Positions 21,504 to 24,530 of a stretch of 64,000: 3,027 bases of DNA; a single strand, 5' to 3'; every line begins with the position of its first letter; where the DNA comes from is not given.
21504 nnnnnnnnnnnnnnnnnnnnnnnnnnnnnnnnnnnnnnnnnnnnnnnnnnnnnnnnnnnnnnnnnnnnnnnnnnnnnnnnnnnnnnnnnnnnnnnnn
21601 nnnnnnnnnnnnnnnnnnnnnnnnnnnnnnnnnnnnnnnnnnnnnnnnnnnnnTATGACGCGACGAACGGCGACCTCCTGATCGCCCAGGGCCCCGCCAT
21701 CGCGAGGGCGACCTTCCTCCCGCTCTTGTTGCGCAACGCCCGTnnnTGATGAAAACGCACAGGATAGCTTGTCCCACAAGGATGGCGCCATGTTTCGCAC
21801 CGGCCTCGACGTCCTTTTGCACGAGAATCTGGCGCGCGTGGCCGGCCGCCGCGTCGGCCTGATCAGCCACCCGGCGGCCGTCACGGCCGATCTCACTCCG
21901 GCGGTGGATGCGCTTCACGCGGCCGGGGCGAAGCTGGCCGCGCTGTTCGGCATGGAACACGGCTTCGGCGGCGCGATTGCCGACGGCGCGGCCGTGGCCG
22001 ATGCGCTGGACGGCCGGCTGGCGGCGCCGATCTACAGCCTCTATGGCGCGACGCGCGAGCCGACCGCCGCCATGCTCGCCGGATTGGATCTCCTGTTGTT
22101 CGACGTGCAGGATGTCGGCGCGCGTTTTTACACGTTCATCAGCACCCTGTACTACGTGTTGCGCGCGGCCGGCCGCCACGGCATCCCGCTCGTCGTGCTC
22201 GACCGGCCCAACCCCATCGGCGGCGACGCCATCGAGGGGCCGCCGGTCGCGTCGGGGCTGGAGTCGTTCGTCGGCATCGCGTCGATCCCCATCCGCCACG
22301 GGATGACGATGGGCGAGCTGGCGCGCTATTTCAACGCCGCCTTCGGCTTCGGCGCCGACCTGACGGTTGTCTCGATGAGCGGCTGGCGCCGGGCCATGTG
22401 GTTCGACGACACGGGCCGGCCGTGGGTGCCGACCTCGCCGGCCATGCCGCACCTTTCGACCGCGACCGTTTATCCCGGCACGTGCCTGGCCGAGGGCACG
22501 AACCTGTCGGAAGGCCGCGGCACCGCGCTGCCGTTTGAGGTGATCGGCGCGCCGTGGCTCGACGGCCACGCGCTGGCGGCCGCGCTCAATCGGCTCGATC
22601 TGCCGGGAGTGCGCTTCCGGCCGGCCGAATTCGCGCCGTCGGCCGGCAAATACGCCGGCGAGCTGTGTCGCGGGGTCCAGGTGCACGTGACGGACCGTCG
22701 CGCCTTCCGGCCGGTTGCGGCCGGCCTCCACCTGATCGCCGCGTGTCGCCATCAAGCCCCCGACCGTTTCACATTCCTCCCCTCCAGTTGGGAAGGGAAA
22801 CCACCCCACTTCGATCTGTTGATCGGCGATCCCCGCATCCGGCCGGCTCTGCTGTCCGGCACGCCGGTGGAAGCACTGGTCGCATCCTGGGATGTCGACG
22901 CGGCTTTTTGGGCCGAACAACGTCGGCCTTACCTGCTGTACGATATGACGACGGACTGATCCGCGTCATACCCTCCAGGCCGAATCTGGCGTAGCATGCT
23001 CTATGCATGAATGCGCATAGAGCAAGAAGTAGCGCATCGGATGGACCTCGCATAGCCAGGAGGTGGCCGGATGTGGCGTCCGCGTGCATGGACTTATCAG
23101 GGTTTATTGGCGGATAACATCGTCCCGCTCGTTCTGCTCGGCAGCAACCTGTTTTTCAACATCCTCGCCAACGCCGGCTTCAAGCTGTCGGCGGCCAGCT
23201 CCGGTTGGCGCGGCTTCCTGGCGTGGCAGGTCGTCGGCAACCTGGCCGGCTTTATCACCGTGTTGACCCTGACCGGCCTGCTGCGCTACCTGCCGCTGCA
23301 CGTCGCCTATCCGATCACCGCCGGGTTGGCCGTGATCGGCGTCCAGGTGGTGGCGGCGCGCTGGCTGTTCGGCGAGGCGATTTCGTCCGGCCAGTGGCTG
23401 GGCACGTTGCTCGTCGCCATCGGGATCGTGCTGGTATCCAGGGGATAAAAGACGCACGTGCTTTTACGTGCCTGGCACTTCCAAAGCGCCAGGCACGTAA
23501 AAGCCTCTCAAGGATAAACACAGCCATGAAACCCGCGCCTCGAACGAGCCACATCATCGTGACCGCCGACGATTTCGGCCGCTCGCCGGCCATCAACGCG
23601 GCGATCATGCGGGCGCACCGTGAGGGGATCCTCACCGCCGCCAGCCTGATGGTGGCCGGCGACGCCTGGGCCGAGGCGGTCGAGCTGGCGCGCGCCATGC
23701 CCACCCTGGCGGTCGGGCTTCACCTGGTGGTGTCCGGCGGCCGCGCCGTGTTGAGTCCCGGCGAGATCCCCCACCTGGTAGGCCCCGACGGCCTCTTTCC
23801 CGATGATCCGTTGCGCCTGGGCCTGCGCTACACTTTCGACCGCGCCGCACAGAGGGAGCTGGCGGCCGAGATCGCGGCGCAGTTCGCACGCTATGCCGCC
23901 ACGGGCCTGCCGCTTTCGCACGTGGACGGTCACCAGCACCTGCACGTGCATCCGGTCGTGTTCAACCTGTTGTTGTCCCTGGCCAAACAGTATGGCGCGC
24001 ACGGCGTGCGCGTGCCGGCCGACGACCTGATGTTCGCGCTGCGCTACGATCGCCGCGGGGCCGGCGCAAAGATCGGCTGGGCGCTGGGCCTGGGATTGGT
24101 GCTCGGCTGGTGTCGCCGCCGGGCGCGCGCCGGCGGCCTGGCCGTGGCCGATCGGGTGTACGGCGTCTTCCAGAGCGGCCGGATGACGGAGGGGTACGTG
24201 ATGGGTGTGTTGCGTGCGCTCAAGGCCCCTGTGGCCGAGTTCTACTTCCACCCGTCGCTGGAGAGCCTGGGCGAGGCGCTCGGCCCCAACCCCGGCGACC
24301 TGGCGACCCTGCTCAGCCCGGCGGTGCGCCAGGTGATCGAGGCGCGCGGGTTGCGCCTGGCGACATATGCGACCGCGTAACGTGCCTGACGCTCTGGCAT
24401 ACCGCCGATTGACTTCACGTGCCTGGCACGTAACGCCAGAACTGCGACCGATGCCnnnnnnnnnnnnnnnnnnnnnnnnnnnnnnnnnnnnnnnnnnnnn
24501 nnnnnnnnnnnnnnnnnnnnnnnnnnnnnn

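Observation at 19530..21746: Secreted protein built from about 13 tandem ~48-aa repeats with a strict '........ ... LKYA' signature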

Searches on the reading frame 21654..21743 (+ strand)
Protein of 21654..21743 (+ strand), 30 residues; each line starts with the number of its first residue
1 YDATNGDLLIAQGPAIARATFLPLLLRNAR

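Call 56: search_protein_families(library=ncbifam, proteins=[window:21654-21743:+], max_evalue=10)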
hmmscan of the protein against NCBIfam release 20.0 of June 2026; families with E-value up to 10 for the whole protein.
seq(30 aa): 0 families

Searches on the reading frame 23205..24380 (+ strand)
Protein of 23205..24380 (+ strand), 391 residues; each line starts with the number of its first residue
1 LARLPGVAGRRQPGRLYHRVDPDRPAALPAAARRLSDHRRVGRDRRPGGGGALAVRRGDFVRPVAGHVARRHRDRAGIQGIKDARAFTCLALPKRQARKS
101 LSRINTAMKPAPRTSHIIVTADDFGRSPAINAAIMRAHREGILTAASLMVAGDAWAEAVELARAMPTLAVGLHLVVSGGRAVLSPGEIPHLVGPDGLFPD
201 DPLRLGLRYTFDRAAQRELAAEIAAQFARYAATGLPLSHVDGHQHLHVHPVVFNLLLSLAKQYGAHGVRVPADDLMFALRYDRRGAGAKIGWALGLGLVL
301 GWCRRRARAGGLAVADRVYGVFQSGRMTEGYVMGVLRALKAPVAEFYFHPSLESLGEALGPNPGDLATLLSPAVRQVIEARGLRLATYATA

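Call 5: search_protein_families(library=pfam, proteins=[window:23205-24380:+], max_evalue=1)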
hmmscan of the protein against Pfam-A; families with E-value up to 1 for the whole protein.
window:23205-24380:+ (391 aa): 1 family
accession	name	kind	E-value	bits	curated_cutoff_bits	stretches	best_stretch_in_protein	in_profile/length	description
PF04794.17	YdjC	-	7.5e-68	229.7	29.7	1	117-379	2-265/266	YdjC-like protein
